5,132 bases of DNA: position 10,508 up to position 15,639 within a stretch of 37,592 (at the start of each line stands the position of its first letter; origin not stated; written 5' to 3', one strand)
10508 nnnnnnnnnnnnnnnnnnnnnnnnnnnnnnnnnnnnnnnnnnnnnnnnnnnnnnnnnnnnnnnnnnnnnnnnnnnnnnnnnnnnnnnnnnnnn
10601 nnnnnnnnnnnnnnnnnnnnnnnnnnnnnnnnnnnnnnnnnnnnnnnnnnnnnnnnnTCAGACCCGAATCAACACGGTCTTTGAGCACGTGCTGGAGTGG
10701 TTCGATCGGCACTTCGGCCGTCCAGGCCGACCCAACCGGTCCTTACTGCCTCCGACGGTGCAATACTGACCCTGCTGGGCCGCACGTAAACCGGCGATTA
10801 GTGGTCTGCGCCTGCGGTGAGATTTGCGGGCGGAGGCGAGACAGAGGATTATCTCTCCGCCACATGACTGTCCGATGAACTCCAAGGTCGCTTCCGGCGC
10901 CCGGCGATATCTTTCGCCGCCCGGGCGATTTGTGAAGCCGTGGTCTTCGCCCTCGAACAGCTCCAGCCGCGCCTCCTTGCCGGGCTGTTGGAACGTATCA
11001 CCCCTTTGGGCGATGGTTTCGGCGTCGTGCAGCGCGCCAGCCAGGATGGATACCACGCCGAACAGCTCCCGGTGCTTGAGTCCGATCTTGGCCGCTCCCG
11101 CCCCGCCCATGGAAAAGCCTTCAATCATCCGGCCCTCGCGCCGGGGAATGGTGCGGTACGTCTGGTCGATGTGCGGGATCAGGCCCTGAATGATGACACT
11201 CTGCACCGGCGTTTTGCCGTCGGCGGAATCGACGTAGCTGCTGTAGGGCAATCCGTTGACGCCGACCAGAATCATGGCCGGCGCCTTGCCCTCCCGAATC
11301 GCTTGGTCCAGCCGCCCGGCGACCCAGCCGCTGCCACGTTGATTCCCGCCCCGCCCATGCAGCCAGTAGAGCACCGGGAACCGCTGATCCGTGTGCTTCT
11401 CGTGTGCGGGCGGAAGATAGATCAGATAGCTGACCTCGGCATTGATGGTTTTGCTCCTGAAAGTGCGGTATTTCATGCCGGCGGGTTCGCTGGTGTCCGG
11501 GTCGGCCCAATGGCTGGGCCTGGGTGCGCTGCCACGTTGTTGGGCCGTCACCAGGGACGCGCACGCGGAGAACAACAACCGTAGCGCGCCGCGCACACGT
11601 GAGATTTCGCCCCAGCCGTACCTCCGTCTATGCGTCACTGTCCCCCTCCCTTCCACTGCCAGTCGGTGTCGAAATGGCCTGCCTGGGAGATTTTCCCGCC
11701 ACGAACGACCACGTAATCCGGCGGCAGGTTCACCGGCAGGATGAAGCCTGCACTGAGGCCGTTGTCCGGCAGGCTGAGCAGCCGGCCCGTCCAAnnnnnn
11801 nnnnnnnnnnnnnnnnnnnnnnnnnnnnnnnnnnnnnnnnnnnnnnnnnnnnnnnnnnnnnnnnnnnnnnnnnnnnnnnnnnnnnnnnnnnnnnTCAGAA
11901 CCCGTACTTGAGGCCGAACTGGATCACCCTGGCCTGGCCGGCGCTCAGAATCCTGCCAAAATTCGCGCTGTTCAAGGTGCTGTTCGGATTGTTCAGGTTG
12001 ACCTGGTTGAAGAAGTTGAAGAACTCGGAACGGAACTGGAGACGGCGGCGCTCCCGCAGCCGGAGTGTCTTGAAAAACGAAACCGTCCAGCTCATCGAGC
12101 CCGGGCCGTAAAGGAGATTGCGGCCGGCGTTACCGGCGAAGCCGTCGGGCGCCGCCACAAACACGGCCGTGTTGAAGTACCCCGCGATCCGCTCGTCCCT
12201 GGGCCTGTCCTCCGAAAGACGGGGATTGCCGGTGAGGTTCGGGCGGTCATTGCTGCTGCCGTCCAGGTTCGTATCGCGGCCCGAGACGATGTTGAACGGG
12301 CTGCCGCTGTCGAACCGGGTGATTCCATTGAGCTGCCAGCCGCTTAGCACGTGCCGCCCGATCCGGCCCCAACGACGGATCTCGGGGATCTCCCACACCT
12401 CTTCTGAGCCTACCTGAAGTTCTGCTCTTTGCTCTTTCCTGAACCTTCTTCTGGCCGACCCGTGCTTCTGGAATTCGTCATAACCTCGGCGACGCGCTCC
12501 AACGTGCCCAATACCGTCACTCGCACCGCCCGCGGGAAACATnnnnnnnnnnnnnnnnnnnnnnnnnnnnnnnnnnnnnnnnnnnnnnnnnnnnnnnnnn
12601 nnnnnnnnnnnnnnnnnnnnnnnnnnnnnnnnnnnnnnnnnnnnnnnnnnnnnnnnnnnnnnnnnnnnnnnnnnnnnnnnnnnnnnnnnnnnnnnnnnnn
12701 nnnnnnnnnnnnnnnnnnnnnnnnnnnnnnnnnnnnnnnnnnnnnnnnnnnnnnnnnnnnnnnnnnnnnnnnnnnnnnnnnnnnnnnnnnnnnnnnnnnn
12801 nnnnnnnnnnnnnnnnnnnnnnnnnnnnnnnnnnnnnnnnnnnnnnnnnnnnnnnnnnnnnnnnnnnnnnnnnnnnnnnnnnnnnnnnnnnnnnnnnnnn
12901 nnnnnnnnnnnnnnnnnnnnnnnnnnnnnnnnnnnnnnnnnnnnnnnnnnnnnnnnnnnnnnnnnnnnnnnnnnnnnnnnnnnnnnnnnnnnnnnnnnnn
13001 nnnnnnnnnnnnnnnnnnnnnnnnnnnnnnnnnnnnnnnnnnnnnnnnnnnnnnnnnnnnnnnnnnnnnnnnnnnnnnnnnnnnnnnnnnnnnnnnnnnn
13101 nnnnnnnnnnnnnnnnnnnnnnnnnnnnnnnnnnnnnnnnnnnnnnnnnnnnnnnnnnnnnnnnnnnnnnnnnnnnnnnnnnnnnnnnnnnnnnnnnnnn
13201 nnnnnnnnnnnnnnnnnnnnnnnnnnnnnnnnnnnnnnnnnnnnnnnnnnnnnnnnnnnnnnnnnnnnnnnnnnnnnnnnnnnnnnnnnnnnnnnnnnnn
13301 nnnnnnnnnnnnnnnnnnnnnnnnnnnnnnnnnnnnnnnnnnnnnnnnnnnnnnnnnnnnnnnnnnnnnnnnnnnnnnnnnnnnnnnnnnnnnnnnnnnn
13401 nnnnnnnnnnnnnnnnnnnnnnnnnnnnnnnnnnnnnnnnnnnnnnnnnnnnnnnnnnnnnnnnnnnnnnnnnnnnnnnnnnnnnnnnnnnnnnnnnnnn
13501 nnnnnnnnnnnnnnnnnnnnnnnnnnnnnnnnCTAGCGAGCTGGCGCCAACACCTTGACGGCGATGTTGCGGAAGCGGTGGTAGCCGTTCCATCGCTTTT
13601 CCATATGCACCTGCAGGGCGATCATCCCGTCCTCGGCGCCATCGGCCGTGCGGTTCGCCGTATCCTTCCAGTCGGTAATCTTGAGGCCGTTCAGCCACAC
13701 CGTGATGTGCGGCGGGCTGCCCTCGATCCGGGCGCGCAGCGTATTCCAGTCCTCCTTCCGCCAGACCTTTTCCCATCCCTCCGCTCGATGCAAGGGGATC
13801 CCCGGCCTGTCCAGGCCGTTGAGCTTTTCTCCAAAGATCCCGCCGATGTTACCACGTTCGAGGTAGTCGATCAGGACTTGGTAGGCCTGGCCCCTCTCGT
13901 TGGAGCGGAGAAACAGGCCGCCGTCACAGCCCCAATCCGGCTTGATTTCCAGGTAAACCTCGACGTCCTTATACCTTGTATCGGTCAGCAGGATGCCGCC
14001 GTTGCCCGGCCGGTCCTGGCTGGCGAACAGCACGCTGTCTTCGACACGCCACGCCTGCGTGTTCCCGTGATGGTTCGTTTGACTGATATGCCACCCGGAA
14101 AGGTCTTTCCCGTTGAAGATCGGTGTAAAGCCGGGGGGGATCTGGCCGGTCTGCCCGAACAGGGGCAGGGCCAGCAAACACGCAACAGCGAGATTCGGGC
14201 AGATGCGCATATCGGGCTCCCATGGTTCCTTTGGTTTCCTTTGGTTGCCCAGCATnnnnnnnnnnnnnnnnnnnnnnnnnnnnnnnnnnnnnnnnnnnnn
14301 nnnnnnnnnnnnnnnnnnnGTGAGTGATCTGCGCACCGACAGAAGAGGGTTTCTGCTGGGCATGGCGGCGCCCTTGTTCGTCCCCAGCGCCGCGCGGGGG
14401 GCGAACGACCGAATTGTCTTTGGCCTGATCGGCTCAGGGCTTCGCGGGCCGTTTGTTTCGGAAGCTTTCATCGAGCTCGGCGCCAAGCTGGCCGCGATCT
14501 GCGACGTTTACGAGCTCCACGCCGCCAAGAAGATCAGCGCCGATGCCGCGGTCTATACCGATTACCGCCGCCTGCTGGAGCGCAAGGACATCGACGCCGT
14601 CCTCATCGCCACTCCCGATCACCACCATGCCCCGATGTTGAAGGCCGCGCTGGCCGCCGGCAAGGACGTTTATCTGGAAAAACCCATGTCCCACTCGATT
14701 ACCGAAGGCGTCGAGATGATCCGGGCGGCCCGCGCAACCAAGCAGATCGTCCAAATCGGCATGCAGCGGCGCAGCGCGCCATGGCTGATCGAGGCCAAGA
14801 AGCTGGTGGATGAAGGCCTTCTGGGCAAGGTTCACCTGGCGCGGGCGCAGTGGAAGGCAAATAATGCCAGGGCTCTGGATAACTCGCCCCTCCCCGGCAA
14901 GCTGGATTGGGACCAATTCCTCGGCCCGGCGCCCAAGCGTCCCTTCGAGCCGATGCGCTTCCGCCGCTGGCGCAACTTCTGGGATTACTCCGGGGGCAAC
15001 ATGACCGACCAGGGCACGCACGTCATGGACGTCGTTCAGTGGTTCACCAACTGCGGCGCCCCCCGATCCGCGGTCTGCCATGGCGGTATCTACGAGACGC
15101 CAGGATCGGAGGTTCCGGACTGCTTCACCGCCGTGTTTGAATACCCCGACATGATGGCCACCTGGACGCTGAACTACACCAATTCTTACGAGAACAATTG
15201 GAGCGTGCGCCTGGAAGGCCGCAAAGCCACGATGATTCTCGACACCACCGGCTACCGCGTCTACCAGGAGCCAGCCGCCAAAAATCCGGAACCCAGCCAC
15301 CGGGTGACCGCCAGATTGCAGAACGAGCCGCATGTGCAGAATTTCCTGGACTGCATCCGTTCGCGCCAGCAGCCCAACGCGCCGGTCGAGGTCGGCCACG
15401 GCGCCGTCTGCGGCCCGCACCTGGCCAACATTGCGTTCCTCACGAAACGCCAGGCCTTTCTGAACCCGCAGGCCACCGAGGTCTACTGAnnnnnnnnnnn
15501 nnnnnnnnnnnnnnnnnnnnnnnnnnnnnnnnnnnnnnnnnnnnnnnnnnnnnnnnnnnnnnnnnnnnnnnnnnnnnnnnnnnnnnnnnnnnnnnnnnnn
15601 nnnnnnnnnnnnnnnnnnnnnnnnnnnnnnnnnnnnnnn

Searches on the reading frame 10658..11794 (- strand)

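Call 9: search_protein_families(library=pfam, proteins=[window:10658-11794:-], max_evalue=0.001)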
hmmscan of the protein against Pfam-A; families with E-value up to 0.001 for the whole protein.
window:10658-11794:- (378 aa): 1 family
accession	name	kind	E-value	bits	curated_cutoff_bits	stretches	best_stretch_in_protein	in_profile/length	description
PF00756.26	Esterase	-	5.7e-18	66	22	1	114-256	1-151/251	Putative esterase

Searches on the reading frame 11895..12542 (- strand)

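Call 9: search_protein_families(library=pfam, proteins=[window:11895-12542:-], max_evalue=0.001)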
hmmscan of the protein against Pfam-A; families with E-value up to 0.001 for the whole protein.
window:11895-12542:- (215 aa): 1 family
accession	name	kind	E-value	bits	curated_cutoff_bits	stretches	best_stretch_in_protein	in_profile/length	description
PF25183.1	OMP_b-brl_4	-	2.6e-45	155.6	30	1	49-208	674-838/838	Outer membrane beta barrel domain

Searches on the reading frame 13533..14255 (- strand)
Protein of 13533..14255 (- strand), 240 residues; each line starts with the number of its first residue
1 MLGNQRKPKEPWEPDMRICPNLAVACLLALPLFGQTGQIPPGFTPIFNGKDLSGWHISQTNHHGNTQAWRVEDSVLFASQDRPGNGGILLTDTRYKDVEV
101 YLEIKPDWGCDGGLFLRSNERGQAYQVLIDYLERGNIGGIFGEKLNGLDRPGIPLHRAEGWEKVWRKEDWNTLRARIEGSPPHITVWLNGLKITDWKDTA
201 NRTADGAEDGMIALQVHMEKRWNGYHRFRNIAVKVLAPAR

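Call 9: search_protein_families(library=pfam, proteins=[window:13533-14255:-], max_evalue=0.001)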
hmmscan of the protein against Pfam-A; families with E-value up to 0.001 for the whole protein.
window:13533-14255:- (240 aa): 1 family
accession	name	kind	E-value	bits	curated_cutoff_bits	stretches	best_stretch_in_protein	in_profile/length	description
PF06439.18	3keto-disac_hyd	-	3.5e-27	96.1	26.8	1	42-234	1-187/187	3-keto-disaccharide hydrolase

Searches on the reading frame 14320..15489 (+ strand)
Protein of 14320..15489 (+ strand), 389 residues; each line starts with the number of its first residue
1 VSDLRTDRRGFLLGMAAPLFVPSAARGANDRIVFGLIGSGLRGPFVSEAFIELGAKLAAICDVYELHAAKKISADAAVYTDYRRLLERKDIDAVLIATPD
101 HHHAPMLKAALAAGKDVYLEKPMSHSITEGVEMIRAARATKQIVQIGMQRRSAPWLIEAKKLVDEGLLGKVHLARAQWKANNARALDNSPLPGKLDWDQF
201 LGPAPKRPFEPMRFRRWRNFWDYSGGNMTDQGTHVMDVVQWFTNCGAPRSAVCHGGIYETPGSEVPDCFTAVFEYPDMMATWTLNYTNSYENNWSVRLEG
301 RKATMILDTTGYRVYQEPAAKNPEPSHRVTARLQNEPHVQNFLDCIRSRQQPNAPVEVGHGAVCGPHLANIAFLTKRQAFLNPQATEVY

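Call 9: search_protein_families(library=pfam, proteins=[window:14320-15489:+], max_evalue=0.001)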
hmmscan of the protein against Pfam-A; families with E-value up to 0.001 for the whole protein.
window:14320-15489:+ (389 aa): 4 families
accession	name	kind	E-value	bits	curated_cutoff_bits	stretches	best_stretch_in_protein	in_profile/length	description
PF01408.29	GFO_IDH_MocA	-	5.2e-21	76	24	1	34-147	3-119/120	Oxidoreductase family, NAD-binding Rossmann fold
PF19051.5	GFO_IDH_MocA_C2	-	2.6e-19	70.2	23.3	1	159-384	8-230/254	Oxidoreductase family, C-terminal alpha/beta domain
PF22725.1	GFO_IDH_MocA_C3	-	3.8e-15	56.4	27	1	158-305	3-123/124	GFO/IDH/MocA C-terminal domain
PF02894.22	GFO_IDH_MocA_C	-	7.8e-10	39.4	22.9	1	207-330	30-150/218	Oxidoreductase family, C-terminal alpha/beta domain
